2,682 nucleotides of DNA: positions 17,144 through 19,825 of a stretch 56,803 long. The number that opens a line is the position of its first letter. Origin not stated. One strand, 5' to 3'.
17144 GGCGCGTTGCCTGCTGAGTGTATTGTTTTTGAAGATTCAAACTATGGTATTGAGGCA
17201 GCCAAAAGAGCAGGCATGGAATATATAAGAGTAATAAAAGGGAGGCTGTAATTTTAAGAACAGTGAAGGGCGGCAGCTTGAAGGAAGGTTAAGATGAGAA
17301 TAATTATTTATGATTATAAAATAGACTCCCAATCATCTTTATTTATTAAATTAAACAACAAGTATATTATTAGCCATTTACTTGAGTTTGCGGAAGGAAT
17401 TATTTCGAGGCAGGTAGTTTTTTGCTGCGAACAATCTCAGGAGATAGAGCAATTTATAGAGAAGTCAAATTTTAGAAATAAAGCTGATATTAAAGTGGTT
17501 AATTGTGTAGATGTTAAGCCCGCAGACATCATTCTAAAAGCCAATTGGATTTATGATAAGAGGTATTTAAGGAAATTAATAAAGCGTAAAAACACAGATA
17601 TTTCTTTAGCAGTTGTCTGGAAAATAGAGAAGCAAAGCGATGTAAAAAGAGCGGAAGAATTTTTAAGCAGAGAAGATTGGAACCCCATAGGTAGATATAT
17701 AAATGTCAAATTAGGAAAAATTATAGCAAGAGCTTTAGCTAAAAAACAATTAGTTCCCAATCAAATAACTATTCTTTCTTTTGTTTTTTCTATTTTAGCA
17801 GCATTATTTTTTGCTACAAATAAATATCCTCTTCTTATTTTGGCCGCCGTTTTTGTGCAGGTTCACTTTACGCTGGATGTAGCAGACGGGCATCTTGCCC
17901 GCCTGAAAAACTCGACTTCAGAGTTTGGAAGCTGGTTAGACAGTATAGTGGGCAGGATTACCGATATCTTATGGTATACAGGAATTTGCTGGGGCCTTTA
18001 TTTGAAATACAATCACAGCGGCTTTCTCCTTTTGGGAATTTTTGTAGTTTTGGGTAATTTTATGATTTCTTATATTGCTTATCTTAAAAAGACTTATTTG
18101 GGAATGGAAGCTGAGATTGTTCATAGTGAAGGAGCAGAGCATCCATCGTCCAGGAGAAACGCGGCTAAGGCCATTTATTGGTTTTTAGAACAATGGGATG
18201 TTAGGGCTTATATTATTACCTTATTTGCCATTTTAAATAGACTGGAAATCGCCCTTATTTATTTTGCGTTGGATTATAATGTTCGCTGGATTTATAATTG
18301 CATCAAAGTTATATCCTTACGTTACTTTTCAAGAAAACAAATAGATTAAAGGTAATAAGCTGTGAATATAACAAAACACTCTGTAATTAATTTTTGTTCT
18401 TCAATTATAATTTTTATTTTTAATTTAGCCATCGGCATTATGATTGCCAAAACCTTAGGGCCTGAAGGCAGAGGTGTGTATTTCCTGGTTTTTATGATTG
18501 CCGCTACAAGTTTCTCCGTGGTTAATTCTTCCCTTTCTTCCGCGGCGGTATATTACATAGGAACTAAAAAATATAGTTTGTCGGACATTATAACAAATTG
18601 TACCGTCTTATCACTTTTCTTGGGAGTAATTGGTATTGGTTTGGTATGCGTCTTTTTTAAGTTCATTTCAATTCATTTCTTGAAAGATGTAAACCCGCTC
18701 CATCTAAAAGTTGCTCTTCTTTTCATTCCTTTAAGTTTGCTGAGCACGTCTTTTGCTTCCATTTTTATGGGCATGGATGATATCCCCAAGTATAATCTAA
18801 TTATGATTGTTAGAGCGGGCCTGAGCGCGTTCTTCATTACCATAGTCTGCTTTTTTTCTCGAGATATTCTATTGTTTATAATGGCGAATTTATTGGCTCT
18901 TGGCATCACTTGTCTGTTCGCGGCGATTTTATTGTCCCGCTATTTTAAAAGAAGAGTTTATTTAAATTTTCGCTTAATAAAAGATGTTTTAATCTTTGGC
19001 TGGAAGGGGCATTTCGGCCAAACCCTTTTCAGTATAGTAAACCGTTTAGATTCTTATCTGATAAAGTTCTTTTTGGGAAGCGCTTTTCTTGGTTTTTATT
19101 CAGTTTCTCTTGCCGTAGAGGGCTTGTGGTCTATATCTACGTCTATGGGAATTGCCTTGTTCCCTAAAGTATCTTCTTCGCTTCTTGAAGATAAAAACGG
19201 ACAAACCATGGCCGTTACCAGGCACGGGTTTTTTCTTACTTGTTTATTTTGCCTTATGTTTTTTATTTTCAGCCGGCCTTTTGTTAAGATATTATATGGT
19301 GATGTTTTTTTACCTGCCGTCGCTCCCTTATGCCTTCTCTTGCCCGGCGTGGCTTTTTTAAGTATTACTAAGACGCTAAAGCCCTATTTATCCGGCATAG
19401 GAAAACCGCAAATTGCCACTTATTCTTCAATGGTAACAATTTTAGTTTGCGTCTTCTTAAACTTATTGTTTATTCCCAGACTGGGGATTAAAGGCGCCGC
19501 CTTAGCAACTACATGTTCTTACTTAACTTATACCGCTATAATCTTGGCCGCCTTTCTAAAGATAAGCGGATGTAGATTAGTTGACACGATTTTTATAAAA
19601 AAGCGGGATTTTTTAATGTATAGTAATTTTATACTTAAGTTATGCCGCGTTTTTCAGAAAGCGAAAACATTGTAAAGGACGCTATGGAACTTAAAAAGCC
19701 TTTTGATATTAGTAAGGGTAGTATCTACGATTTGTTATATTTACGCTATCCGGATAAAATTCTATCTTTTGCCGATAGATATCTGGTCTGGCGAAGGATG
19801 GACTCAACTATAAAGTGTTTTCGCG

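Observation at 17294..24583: Three paralogous CDP-alcohol phosphatidyltransferase-like proteins that all lack the fourth conserved Asp and carry a degenerate soluble N-terminal domain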

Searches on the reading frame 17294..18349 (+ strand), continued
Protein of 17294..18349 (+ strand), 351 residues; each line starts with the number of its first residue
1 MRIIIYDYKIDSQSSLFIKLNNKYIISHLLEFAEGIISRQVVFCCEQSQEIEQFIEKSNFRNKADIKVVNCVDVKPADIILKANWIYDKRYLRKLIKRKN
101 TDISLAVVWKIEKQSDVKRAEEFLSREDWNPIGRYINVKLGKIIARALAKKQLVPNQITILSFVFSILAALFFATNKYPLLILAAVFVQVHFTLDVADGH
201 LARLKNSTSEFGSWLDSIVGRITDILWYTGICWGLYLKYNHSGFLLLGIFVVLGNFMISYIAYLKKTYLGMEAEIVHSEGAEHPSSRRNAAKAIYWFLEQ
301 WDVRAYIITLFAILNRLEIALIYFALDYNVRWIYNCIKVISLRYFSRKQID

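Call 62: find_homologous_proteins(query=P0044, max_evalue=1e-20)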
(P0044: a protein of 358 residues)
Query P0044 (358 aa): 635 proteins with E <= 1e-20 among 8000 candidates; the best 120 are listed.
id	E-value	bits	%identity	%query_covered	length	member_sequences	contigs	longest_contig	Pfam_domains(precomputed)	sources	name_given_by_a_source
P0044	8.3e-232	787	100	100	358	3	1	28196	PF01066.27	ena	-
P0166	5.7e-194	663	84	100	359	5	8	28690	PF01066.27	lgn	-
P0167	6.7e-82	294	47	85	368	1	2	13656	PF01066.27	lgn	-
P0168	1.4e-81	293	50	73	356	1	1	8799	PF01066.27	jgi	jgi:hypothetical protein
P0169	2.1e-81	292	46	96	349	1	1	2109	PF01066.27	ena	-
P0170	6.4e-81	291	45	99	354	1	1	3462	PF01066.27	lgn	-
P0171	1.7e-80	289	45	99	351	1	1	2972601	PF01066.27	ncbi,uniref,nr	ncbi:CDP-alcohol phosphatidyltransferase [Singulisphaera sp. GP187]|uniref:CDP-alcohol phosphatidylt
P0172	1.1e-79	287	47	96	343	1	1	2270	PF01066.27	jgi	jgi:hypothetical protein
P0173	4.1e-79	285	52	77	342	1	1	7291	PF01066.27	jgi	jgi:hypothetical protein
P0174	5.1e-79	285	45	98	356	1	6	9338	PF01066.27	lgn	-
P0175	6.6e-79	284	44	99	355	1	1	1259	PF01066.27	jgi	jgi:phosphatidylglycerophosphate synthase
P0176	8.1e-79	284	45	97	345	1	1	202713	PF01066.27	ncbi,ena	-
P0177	8.3e-79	284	47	95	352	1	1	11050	PF01066.27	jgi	jgi:phosphatidylglycerophosphate synthase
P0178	9.1e-79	284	44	95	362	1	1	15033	PF01066.27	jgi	jgi:hypothetical protein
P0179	1.2e-78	283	45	96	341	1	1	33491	PF01066.27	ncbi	-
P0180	2.5e-78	282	48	94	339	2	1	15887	PF01066.27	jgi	jgi:phosphatidylglycerophosphate synthase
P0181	2.8e-78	282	45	95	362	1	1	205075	PF01066.27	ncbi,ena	-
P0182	2.9e-78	282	44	97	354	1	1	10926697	PF01066.27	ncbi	-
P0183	3.6e-78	282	45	99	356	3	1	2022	PF01066.27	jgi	jgi:phosphatidylglycerophosphate synthase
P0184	4.0e-78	282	49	79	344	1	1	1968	PF01066.27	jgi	jgi:hypothetical protein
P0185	4.0e-78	282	50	84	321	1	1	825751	PF01066.27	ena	-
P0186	9.0e-78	280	51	80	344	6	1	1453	PF01066.27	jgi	jgi:hypothetical protein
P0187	9.9e-78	280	47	97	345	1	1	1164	PF01066.27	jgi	jgi:phosphatidylglycerophosphate synthase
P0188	1.1e-77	280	48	80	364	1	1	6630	PF01066.27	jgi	jgi:phosphatidylglycerophosphate synthase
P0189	1.3e-77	280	46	97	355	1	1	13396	PF01066.27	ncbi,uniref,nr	ncbi:CDP-alcohol phosphatidyltransferase family protein [Aquisphaera insulae]|uniref:CDP-alcohol pho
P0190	1.5e-77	280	47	97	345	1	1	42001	PF01066.27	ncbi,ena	-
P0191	1.7e-77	280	44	98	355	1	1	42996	PF01066.27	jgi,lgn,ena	-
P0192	1.7e-77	280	52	72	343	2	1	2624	PF01066.27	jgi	jgi:hypothetical protein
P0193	2.0e-77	279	45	92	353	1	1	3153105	PF01066.27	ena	-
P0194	2.1e-77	279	44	98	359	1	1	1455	PF01066.27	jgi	jgi:phosphatidylglycerophosphate synthase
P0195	2.3e-77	279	46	99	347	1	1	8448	PF01066.27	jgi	jgi:phosphatidylserine synthase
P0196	3.0e-77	279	44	97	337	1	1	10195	PF01066.27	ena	-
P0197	3.0e-77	279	46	91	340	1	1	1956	PF01066.27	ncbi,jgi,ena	-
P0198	3.1e-77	279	45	96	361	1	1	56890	PF01066.27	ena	-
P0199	3.5e-77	279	46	96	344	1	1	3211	PF01066.27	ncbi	-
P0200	3.7e-77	278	50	78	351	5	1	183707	PF01066.27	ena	-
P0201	4.3e-77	278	47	98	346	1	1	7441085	PF01066.27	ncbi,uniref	ncbi:CDP-alcohol phosphatidyltransferase family protein [Tundrisphaera lichenicola]|uniref:CDP-alcoh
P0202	4.7e-77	278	50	80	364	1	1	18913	PF01066.27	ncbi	ncbi:MAG: CDP-alcohol phosphatidyltransferase family protein [Isosphaeraceae bacterium]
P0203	5.2e-77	278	51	80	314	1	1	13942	PF01066.27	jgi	jgi:phosphatidylglycerophosphate synthase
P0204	5.6e-77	278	44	97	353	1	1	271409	PF01066.27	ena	-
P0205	6.8e-77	278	44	99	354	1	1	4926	PF01066.27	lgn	-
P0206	8.4e-77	277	52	78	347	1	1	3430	PF01066.27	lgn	-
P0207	9.9e-77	277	46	94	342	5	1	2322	PF01066.27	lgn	-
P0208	1.2e-76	277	45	93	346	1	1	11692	PF01066.27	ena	-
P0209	1.6e-76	276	44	96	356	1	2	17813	PF01066.27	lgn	-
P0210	2.1e-76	276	46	96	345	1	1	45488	PF01066.27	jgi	jgi:phosphatidylglycerophosphate synthase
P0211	2.2e-76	276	45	92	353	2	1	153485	PF01066.27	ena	-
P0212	2.5e-76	276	43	99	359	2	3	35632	PF01066.27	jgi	jgi:phosphatidylglycerophosphate synthase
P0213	2.7e-76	276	47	96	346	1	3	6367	PF01066.27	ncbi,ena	-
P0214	3.2e-76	275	44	95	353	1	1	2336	PF01066.27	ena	-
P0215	4.3e-76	275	46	96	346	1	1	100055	PF01066.27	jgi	jgi:phosphatidylglycerophosphate synthase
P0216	4.3e-76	275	45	99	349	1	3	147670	PF01066.27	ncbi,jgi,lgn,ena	jgi:phosphatidylglycerophosphate synthase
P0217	4.5e-76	275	46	97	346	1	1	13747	PF01066.27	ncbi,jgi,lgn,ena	jgi:phosphatidylglycerophosphate synthase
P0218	4.9e-76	275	45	97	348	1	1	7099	PF01066.27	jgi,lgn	jgi:phosphatidylglycerophosphate synthase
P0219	5.3e-76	275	49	80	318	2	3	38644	PF01066.27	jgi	jgi:phosphatidylglycerophosphate synthase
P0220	5.7e-76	275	52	77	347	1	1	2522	PF01066.27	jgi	jgi:phosphatidylglycerophosphate synthase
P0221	6.0e-76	274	46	92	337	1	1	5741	PF01066.27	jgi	jgi:hypothetical protein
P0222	7.1e-76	274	44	98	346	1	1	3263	PF01066.27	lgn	-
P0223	8.5e-76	274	44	99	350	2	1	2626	PF01066.27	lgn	-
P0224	9.5e-76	274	47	92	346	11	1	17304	PF01066.27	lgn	-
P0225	9.8e-76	274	52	72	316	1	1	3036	PF01066.27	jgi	jgi:hypothetical protein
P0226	1.0e-75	274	50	84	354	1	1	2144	PF01066.27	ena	-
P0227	1.1e-75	274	44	96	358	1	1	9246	PF01066.27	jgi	jgi:phosphatidylglycerophosphate synthase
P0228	1.1e-75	274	42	99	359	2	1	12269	PF01066.27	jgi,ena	-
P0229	1.2e-75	273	47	96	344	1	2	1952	PF01066.27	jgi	jgi:phosphatidylglycerophosphate synthase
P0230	1.3e-75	273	49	78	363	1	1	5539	PF01066.27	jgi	jgi:phosphatidylglycerophosphate synthase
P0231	1.3e-75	273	47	85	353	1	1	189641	PF01066.27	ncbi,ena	-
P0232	1.3e-75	273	49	79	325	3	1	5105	PF01066.27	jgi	-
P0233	1.4e-75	273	46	98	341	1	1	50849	PF01066.27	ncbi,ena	-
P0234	1.7e-75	273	49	85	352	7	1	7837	PF01066.27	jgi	jgi:phosphatidylglycerophosphate synthase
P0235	1.7e-75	273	45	94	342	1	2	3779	PF01066.27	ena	-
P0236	2.0e-75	273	40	95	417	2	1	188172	PF01066.27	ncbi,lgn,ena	-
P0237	2.0e-75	273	44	100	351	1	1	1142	PF01066.27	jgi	jgi:hypothetical protein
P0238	2.1e-75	273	47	97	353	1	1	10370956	PF01066.27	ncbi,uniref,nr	ncbi:CDP-alcohol phosphatidyltransferase [Aquisphaera giovannonii]|uniref:CDP-alcohol phosphatidyltr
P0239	2.3e-75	273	50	85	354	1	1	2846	PF01066.27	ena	-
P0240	2.8e-75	272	45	97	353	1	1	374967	PF01066.27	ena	-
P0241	3.0e-75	272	44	98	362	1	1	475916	PF01066.27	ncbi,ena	-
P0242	3.3e-75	272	45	98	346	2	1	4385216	PF01066.27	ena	-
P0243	3.5e-75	272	50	78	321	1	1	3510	PF01066.27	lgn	-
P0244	3.6e-75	272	45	99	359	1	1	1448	PF01066.27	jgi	jgi:phosphatidylglycerophosphate synthase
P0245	4.2e-75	272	46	89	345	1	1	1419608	PF01066.27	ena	-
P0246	4.3e-75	272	49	85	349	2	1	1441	PF01066.27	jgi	jgi:phosphatidylglycerophosphate synthase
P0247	4.7e-75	272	45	94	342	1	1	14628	PF01066.27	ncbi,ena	-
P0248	5.3e-75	271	49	84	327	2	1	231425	PF01066.27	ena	-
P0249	5.5e-75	271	50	85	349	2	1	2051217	PF01066.27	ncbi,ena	-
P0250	6.2e-75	271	45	96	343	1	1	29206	PF01066.27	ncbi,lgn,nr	ncbi:MAG: phosphatidylglycerophosphate synthase [Planctomycetota bacterium]|nr:phosphatidylglyceroph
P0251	6.3e-75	271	43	96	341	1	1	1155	PF01066.27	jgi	jgi:phosphatidylglycerophosphate synthase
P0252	6.8e-75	271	50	78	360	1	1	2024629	PF01066.27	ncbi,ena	-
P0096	7.0e-75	271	43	96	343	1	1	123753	PF01066.27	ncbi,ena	-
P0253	7.2e-75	271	50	84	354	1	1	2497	PF01066.27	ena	-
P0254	7.3e-75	271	44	96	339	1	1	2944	PF01066.27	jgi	jgi:phosphatidylglycerophosphate synthase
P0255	7.7e-75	271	46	96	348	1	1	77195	PF01066.27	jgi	jgi:hypothetical protein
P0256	8.0e-75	271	49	80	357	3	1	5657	PF01066.27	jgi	jgi:phosphatidylglycerophosphate synthase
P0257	8.7e-75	271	44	95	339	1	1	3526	PF01066.27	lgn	-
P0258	9.5e-75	271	43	98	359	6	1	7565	PF01066.27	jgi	jgi:phosphatidylglycerophosphate synthase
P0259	9.6e-75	270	48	80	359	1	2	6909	PF01066.27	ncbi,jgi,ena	jgi:hypothetical protein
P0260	1.0e-74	270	45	98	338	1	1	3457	PF01066.27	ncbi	-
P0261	1.1e-74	270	44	99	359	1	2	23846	PF01066.27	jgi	-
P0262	1.1e-74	270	43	97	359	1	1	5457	PF01066.27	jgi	jgi:phosphatidylglycerophosphate synthase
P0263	1.1e-74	270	43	96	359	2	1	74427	PF01066.27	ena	-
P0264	1.1e-74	270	45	99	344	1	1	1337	PF01066.27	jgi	jgi:phosphatidylglycerophosphate synthase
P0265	1.1e-74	270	44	96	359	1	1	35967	PF01066.27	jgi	jgi:hypothetical protein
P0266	1.2e-74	270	44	99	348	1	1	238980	PF01066.27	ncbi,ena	-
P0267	1.2e-74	270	43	97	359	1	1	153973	PF01066.27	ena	-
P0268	1.3e-74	270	49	82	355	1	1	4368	PF01066.27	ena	-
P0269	1.5e-74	270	45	98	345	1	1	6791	PF01066.27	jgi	jgi:hypothetical protein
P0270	1.5e-74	270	44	98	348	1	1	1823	PF01066.27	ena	-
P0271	1.5e-74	270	45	96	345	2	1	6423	PF01066.27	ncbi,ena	-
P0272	1.7e-74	270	45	95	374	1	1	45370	PF01066.27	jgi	jgi:phosphatidylglycerophosphate synthase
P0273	1.7e-74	270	44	99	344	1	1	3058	PF01066.27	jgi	jgi:CDP-alcohol phosphatidyltransferase-like enzyme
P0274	1.7e-74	270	44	96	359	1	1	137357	PF01066.27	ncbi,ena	-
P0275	1.8e-74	270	47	97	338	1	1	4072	PF01066.27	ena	-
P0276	1.8e-74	270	49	84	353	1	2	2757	PF01066.27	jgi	jgi:hypothetical protein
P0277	2.0e-74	269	44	94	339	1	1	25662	PF01066.27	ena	-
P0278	2.0e-74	269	51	77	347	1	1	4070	PF01066.27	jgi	jgi:phosphatidylglycerophosphate synthase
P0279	2.0e-74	269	46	96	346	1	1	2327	PF01066.27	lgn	-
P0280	2.1e-74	269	48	80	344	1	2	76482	PF01066.27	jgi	-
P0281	2.2e-74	269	47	90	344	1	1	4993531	PF01066.27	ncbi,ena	-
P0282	2.2e-74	269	45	89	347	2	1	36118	PF01066.27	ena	-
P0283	2.2e-74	269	43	96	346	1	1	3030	PF01066.27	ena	-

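Call 63: find_encoding_contigs(protein=P0238, flank=8000, max_places=1)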
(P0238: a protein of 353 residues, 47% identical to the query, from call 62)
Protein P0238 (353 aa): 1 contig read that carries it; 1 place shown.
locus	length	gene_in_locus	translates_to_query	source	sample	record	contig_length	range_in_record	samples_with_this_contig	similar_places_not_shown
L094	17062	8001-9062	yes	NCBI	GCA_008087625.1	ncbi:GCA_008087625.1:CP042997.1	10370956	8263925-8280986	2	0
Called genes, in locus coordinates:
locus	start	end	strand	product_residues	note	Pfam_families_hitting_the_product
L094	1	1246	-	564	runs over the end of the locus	PF00413:Peptidase_M10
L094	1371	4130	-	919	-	PF00989:PAS, PF08448:PAS_4, PF13426:PAS_9, PF08447:PAS_3 (weak), PF08448:PAS_4, PF00512:HisKA, PF02518:HATPase_c, PF00072:Response_reg, +1 more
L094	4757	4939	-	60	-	-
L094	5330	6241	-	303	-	-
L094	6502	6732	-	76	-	-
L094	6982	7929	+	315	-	PF00535:Glycos_transf_2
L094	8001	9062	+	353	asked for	PF01066:CDP-OH_P_transf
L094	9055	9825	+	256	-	PF00535:Glycos_transf_2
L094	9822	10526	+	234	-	PF01209:Ubie_methyltran, PF13489:Methyltransf_23, PF02353:CMAS (weak), PF05148:Methyltransf_8 (weak), PF13847:Methyltransf_31, PF08241:Methyltransf_11, PF08242:Methyltransf_12, PF13649:Methyltransf_25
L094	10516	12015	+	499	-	-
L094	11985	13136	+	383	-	PF13439:Glyco_transf_4, PF00534:Glycos_transf_1, PF13692:Glyco_trans_1_4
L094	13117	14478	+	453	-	PF01075:Glyco_transf_9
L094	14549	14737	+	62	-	-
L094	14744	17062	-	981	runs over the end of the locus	PF00069:Pkinase, PF07714:PK_Tyr_Ser-Thr, PF24796:WDR55, PF24807:WD40_CDC20-Fz, PF25174:Beta-prop_THOC3, PF24782:WD40_MABP1-WDR62_2nd, PF24814:WD40_Prp19, PF24817:WD40_WDHD1_1st, +35 more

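Call 64: find_encoding_contigs(protein=P0171, flank=8000, max_places=1)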
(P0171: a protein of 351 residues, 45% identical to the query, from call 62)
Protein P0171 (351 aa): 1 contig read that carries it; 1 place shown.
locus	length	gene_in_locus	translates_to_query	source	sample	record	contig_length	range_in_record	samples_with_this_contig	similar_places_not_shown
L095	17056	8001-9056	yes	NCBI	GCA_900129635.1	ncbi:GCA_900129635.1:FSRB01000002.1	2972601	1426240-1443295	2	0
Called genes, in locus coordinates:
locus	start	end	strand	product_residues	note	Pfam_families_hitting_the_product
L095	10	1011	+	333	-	PF04055:Radical_SAM, PF11946:DUF3463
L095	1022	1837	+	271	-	PF01048:PNP_UDP_1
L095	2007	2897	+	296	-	PF14257:DUF4349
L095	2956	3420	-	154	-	-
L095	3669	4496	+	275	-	PF01261:AP_endonuc_2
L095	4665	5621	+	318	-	PF01261:AP_endonuc_2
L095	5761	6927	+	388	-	-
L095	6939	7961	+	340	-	PF00535:Glycos_transf_2, PF13641:Glyco_tranf_2_3 (weak)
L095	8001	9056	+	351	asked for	PF01066:CDP-OH_P_transf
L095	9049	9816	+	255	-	PF00535:Glycos_transf_2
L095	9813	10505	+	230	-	PF01209:Ubie_methyltran, PF05148:Methyltransf_8 (weak), PF13489:Methyltransf_23, PF08003:Methyltransf_9, PF13847:Methyltransf_31, PF08241:Methyltransf_11, PF08242:Methyltransf_12, PF13649:Methyltransf_25, +3 more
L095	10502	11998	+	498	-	-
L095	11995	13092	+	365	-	PF13439:Glyco_transf_4 (weak), PF20706:GT4-conflict (faint), PF00534:Glycos_transf_1, PF13692:Glyco_trans_1_4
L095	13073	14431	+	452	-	PF01075:Glyco_transf_9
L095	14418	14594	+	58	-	-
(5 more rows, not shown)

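Call 74: search_protein_families(library=pfam, proteins=[L092:5312-6763:+, L092:1914-4157:+], max_evalue=1)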
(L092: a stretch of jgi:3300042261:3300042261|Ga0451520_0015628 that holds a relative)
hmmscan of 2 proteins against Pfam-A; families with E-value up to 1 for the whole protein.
L092:5312-6763:+ (483 aa): 3 families
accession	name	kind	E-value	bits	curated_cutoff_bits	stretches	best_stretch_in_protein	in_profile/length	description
PF00224.27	PK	-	1.2e-46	159.8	30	1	63-213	175-327/328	Pyruvate kinase, barrel domain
PF12804.13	NTP_transf_3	-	2.9e-07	31.2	27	1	230-356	1-124/160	MobA-like NTP transferase domain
PF00483.29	NTP_transferase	-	8.9e-07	29.2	21.2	1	229-348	1-129/245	Nucleotidyl transferase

L092:1914-4157:+ (747 aa): 6 families
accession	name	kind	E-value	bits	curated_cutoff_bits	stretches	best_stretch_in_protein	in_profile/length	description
PF00884.28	Sulfatase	-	1.3e-36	126.9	25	1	327-629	2-301/301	Sulfatase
PF01663.27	Phosphodiest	-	7e-10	39.5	23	1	328-571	1-222/342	Type I phosphodiesterase / nucleotide pyrophosphatase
PF16347.10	SGSH_C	-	1.2e-08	35.7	29.3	1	573-641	1-65/154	N-sulphoglucosamine sulphohydrolase, C-terminal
PF12510.13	Smoothelin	-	0.014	15.8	23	1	252-268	21-37/50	Smoothelin cytoskeleton protein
PF02995.22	DUF229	-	0.016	14.4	25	1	537-579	310-352/496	Protein of unknown function (DUF229)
PF16223.10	DUF4882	-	0.21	11.3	32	1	366-431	124-182/267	Domain of unknown function (DUF4882)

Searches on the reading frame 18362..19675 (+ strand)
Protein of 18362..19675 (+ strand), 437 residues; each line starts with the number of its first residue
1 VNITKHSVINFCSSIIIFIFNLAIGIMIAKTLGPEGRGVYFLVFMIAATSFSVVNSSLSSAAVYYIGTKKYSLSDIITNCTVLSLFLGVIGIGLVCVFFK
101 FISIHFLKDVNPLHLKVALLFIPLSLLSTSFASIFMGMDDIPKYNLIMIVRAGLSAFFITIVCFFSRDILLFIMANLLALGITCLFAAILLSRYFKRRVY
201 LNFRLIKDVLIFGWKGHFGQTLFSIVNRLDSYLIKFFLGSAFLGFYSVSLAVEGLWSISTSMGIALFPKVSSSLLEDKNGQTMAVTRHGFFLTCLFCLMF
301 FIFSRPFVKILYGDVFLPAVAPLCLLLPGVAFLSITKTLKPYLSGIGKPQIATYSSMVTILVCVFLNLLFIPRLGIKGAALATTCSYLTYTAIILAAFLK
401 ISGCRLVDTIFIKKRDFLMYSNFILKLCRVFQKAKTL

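Call 8: search_protein_families(library=pfam, proteins=[window:18362-19675:+], max_evalue=0.001)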
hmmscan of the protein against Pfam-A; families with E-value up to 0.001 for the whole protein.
window:18362-19675:+ (437 aa): 2 families
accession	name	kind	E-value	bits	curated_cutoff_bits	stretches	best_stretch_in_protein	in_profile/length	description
PF13440.11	Polysacc_synt_3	-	5.8e-10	39.3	23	1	29-320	3-292/293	Polysaccharide biosynthesis protein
PF01943.22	Polysacc_synt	-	8.2e-08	32.4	28.2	1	5-271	3-271/274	Polysaccharide biosynthesis protein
